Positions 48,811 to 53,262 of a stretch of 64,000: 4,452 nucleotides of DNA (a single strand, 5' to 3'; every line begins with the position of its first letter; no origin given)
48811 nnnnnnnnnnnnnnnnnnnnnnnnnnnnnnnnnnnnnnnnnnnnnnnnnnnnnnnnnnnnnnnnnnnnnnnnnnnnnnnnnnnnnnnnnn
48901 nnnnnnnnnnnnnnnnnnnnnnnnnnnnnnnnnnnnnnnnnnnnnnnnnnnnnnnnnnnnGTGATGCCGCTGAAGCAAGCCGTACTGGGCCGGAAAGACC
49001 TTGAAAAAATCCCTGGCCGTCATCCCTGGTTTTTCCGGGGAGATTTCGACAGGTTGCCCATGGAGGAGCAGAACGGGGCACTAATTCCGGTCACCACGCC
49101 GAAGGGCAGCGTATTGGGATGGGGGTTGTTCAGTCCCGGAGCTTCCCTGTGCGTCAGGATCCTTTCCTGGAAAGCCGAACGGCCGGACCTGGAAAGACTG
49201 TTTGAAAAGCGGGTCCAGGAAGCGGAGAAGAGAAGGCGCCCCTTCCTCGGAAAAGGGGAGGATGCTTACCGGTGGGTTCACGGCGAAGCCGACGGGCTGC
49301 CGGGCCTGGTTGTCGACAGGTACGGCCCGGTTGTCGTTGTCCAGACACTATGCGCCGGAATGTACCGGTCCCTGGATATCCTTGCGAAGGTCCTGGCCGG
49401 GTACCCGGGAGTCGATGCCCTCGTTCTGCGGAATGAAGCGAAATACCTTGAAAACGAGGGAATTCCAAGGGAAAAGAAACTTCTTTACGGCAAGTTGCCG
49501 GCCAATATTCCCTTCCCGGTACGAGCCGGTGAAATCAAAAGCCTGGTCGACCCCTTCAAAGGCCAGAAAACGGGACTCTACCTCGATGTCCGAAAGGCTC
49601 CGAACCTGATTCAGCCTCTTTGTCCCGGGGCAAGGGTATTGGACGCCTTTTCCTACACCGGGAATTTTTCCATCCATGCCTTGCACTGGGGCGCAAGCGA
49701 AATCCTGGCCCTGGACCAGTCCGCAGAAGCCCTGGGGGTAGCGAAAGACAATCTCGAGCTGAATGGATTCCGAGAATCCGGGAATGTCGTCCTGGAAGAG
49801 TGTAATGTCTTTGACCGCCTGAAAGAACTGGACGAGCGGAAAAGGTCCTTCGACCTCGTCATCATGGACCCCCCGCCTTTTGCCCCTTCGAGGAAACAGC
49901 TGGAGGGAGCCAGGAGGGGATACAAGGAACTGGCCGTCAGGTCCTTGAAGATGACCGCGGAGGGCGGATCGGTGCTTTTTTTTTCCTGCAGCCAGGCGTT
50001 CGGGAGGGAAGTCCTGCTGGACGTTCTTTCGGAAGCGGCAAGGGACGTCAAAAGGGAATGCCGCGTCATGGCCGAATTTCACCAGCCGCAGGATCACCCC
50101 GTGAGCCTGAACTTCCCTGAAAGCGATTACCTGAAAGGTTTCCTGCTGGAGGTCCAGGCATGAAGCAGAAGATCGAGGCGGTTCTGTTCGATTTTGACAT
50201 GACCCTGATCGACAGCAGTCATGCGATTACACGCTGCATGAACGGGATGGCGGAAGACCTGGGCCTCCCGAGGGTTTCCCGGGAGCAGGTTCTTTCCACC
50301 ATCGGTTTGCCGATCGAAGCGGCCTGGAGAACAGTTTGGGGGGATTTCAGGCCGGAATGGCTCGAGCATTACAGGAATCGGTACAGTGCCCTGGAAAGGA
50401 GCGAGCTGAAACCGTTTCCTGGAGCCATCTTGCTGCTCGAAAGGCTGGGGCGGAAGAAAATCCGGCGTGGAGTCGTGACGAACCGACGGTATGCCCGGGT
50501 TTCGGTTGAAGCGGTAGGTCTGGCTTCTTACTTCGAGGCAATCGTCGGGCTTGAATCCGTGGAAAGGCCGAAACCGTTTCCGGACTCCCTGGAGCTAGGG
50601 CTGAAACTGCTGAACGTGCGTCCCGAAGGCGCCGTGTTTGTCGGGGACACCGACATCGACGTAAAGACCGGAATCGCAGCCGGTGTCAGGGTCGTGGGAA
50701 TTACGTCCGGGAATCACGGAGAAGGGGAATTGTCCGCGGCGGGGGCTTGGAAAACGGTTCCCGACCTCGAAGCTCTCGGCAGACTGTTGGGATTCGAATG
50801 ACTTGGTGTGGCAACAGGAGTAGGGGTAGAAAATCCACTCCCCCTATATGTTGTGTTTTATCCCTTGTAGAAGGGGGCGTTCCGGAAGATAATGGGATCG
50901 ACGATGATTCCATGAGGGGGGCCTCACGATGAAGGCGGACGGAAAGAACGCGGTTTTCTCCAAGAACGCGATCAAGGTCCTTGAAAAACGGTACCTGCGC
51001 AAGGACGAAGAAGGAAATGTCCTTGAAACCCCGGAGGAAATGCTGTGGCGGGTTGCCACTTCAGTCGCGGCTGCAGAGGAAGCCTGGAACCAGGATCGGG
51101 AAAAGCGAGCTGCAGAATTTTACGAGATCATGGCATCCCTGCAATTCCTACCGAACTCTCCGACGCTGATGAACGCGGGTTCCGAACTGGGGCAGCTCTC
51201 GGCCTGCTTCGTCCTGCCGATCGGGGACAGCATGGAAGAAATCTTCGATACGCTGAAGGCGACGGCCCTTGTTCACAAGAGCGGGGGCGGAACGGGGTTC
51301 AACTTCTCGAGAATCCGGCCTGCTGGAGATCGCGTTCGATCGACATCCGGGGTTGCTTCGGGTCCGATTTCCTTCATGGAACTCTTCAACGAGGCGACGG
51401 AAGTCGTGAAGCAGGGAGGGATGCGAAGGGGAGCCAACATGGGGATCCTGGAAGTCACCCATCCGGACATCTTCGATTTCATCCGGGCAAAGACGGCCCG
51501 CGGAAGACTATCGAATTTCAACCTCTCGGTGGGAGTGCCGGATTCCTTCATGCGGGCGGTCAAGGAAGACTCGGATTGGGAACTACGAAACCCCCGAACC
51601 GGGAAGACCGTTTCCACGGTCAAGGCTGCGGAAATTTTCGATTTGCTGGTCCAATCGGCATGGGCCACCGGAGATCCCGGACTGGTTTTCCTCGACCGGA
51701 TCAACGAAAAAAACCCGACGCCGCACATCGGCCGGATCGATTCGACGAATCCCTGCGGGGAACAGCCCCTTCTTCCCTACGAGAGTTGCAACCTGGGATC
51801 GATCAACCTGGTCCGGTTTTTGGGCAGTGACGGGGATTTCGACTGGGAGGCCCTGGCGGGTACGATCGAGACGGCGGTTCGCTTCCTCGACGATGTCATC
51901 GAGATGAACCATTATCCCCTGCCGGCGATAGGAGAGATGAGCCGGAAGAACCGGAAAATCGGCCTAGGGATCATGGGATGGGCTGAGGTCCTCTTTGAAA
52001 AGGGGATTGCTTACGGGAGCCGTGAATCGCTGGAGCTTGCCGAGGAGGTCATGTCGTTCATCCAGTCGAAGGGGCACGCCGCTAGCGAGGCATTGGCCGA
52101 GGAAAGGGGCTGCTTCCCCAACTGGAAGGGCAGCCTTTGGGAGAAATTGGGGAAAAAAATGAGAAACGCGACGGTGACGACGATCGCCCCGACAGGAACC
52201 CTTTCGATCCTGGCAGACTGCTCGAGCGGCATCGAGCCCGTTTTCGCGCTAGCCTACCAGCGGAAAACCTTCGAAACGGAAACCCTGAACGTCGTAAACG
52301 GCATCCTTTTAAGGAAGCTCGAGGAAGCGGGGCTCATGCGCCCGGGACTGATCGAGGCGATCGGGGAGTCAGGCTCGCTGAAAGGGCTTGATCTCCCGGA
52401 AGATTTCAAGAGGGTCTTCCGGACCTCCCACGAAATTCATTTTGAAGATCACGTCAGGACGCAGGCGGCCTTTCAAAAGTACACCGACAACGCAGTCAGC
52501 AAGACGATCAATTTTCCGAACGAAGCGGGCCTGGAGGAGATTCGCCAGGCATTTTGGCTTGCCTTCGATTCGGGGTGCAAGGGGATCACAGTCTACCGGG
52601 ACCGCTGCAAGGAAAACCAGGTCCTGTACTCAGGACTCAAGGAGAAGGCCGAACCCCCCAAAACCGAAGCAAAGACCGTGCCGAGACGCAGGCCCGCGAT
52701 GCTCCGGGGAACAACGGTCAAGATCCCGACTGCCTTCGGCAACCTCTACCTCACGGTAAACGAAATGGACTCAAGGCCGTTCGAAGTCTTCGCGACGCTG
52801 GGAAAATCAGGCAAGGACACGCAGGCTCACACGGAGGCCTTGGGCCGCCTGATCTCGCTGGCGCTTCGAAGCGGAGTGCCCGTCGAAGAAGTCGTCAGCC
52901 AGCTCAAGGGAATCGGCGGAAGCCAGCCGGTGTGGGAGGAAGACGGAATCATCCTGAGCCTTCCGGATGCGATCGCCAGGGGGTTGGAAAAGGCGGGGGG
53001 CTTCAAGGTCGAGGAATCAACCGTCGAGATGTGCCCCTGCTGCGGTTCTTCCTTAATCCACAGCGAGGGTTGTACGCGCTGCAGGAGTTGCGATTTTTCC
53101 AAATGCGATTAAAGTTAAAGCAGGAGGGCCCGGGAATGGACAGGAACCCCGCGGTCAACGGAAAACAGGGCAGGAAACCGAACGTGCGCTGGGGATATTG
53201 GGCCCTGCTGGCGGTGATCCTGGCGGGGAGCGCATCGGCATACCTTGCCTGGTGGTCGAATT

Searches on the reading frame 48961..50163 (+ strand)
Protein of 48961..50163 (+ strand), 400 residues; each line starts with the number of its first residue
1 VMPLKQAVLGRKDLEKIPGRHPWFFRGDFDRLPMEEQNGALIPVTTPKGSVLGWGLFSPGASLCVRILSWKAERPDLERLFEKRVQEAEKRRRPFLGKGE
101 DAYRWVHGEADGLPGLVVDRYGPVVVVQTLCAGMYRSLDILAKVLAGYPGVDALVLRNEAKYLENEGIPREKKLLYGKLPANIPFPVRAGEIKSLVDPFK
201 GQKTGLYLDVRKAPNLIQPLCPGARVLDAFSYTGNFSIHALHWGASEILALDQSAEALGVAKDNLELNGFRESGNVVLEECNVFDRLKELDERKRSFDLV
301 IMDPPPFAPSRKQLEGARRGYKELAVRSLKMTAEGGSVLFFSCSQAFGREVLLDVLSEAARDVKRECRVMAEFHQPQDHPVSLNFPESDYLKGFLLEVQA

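Call 47: search_protein_families(library=pfam, max_evalue=0.000001, proteins=[window:48961-50163:+])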
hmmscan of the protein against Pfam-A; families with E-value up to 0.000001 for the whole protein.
window:48961-50163:+ (400 aa): 4 families
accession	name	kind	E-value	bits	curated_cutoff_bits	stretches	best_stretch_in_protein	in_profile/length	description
PF10672.15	Methyltrans_SAM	-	7.6e-18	65.2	27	1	193-365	94-261/286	S-adenosylmethionine-dependent methyltransferase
PF17785.7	PUA_3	-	6.3e-12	45.5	22.6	1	12-70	6-64/64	PUA-like domain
PF03602.21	Cons_hypoth95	-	1.4e-10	41.6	24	1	215-305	34-122/182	Conserved hypothetical protein 95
PF13847.12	Methyltransf_31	-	1.7e-08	34.7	27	1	223-303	4-81/145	Methyltransferase domain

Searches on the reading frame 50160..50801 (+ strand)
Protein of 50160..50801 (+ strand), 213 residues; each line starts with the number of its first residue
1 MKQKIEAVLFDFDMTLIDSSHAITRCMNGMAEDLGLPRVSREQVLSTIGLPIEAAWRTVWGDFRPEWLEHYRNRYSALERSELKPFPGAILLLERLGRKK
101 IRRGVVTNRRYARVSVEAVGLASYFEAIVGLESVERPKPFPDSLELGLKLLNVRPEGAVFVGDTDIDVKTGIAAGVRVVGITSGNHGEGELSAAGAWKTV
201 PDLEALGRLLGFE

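Call 47: search_protein_families(library=pfam, max_evalue=0.000001, proteins=[window:50160-50801:+])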
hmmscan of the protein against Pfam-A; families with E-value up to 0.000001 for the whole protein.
window:50160-50801:+ (213 aa): 3 families
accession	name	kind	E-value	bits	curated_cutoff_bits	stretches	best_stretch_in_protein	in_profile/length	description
PF13419.12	HAD_2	-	6.7e-37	127.8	23.8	1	8-181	1-178/178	Haloacid dehalogenase-like hydrolase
PF00702.32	Hydrolase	-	1.8e-21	77.8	26.4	1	5-175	1-191/191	haloacid dehalogenase-like hydrolase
PF13242.12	Hydrolase_like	-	1.2e-09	38.4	22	1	137-202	3-71/75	HAD-hyrolase-like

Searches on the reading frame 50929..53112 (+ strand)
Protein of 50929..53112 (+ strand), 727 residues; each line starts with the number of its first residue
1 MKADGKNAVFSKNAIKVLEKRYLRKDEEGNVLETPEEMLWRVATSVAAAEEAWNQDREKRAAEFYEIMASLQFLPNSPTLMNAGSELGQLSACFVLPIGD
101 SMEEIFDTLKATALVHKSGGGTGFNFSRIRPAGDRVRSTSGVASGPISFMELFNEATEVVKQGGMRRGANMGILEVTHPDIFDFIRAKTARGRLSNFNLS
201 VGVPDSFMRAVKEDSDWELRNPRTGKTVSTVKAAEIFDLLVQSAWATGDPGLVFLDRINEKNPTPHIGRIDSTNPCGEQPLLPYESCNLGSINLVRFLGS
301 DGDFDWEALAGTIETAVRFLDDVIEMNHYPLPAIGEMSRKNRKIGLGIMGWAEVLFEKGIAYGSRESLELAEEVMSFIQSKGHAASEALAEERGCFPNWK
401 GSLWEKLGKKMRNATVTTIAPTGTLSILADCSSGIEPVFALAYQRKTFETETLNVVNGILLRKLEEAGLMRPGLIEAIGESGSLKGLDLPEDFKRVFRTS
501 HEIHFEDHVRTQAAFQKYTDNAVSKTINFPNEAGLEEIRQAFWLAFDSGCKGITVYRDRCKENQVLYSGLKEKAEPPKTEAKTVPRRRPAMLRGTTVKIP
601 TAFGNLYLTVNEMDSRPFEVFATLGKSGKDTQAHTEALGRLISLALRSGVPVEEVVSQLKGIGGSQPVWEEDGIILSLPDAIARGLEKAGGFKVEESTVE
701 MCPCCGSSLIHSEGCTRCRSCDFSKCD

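Call 47: search_protein_families(library=pfam, max_evalue=0.000001, proteins=[window:50929-53112:+])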
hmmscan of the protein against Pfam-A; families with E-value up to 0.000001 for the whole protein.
window:50929-53112:+ (727 aa): 3 families
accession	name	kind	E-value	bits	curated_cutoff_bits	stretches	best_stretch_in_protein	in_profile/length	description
PF02867.20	Ribonuc_red_lgC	-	8.1e-138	460.7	23.9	2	91-407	1-347/523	Ribonucleotide reductase, barrel domain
PF00317.26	Ribonuc_red_lgN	-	2.1e-27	95.4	28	1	10-88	3-77/77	Ribonucleotide reductase, all-alpha domain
PF12637.14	TSCPD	-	1.9e-21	76.6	22.8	1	601-689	11-87/88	TSCPD domain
